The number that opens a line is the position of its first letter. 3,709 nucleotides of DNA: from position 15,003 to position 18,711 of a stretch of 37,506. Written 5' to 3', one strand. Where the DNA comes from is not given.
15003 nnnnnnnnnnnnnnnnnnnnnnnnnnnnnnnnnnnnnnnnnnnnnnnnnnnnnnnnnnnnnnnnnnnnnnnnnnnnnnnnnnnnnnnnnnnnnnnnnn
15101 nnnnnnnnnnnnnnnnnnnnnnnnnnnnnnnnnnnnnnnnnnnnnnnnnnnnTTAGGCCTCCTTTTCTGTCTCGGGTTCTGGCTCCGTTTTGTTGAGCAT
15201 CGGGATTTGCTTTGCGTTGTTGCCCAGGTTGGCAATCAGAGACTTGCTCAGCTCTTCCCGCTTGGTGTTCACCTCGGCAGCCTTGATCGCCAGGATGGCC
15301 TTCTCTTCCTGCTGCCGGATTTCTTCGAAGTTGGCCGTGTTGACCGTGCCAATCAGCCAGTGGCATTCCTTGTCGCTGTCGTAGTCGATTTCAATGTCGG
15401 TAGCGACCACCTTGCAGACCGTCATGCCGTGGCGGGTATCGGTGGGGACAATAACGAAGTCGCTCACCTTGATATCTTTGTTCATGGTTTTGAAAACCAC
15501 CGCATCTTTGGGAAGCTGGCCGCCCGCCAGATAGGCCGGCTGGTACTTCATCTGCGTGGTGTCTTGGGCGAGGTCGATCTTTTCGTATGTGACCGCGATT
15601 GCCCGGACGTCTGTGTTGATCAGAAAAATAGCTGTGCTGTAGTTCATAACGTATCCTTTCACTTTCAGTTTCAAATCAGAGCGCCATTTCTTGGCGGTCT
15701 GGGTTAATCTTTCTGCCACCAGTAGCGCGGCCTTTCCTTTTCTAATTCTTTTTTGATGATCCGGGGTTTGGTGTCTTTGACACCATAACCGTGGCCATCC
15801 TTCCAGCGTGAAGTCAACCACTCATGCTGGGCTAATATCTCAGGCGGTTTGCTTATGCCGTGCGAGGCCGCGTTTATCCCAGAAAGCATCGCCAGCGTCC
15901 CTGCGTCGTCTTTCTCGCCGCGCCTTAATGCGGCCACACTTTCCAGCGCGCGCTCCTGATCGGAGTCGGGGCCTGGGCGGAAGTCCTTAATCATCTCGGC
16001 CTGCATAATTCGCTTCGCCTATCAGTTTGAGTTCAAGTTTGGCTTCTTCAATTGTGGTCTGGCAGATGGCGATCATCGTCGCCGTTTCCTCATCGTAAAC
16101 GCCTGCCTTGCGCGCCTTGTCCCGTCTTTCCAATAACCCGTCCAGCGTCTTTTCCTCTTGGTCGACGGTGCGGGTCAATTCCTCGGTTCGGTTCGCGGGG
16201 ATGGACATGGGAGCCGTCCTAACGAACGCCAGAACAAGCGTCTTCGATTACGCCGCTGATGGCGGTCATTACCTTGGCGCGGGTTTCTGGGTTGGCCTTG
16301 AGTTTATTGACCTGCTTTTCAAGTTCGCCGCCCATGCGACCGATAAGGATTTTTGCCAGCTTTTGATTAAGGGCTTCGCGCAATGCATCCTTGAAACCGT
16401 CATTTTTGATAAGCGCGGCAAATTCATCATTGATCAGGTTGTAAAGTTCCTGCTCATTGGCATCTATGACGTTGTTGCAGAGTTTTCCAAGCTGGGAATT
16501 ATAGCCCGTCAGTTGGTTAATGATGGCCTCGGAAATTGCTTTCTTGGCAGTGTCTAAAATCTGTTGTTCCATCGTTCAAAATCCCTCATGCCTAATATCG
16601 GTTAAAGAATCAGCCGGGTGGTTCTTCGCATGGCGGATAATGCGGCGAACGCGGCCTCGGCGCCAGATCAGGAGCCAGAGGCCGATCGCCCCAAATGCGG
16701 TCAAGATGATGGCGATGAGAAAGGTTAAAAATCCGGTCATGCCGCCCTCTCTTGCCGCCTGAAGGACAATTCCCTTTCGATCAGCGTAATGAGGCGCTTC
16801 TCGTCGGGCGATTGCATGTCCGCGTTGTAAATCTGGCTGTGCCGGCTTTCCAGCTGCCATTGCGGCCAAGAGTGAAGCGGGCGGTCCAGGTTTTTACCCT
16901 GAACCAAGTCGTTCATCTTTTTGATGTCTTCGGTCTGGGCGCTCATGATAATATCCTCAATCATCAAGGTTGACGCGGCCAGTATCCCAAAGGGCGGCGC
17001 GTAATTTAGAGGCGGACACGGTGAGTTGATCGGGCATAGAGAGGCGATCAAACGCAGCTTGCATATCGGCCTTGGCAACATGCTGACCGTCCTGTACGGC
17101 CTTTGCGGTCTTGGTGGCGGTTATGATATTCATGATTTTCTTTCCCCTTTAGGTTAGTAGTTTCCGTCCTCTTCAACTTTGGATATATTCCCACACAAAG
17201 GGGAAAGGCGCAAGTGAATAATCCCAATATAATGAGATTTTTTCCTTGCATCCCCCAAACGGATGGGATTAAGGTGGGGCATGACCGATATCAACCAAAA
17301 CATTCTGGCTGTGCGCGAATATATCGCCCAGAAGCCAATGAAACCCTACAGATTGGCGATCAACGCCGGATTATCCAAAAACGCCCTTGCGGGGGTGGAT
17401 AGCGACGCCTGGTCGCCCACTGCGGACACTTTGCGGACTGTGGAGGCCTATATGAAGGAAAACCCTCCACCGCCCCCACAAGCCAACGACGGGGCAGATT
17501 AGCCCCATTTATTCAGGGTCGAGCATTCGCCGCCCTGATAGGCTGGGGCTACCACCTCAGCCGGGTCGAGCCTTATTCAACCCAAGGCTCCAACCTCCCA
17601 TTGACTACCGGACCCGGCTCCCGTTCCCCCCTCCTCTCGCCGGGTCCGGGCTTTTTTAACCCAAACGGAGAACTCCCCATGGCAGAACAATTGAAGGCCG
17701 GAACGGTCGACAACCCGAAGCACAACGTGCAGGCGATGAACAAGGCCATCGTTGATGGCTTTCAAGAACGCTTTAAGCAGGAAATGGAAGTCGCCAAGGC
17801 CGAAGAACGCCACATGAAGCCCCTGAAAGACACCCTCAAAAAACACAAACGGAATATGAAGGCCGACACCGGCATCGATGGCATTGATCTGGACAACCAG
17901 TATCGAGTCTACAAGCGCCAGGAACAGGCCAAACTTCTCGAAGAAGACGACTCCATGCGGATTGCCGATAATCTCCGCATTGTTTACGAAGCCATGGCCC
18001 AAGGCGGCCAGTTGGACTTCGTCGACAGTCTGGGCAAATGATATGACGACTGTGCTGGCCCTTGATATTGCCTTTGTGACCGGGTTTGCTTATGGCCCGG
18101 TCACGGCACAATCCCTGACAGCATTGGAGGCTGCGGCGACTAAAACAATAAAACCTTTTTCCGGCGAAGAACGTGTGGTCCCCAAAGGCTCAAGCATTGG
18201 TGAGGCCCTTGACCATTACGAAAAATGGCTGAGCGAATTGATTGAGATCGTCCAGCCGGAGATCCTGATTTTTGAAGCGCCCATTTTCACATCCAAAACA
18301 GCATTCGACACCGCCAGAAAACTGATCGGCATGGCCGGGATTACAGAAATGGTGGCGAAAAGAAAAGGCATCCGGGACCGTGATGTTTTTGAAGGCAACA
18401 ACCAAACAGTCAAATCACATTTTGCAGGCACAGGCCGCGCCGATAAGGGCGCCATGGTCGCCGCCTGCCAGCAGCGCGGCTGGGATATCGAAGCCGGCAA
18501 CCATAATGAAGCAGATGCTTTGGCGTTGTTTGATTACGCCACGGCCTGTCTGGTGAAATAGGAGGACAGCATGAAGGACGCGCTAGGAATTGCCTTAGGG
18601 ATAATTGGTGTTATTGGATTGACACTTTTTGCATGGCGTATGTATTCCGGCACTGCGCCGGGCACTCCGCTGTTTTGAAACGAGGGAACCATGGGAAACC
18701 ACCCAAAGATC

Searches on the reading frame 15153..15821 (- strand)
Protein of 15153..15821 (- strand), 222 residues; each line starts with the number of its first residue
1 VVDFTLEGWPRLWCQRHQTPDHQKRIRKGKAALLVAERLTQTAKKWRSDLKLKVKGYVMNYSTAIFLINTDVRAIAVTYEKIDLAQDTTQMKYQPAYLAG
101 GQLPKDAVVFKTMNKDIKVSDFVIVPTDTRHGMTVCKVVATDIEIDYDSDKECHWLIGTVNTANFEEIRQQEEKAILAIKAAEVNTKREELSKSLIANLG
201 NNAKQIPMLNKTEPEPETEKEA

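Call 11: search_protein_families(library=phrogs, proteins=[window:15153-15821:-], max_evalue=0.001)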
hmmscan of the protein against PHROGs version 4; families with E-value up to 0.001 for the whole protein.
window:15153-15821:- (222 aa): 2 families
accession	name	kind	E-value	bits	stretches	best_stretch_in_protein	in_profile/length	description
phrog_36612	-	unknown function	0.00016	21.5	1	114-203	377-465/546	-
phrog_3489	-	unknown function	0.00024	22.1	1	106-191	19-99/125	-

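Call 79: search_protein_families(library=pfam, proteins=[window:15153-15821:-], max_evalue=0.01)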
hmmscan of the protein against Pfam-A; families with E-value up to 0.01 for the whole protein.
window:15153-15821:- (222 aa): 0 families

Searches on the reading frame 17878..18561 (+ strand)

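Call 11: search_protein_families(library=phrogs, proteins=[window:17878-18561:+], max_evalue=0.001)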
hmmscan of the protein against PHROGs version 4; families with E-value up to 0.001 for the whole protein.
window:17878-18561:+ (227 aa): 1 family
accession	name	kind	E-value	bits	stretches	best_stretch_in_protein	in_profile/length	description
phrog_159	-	DNA, RNA and nucleotide metabolism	6.3e-19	69.1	1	54-217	85-242/330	RuvC-like Holliday junction resolvase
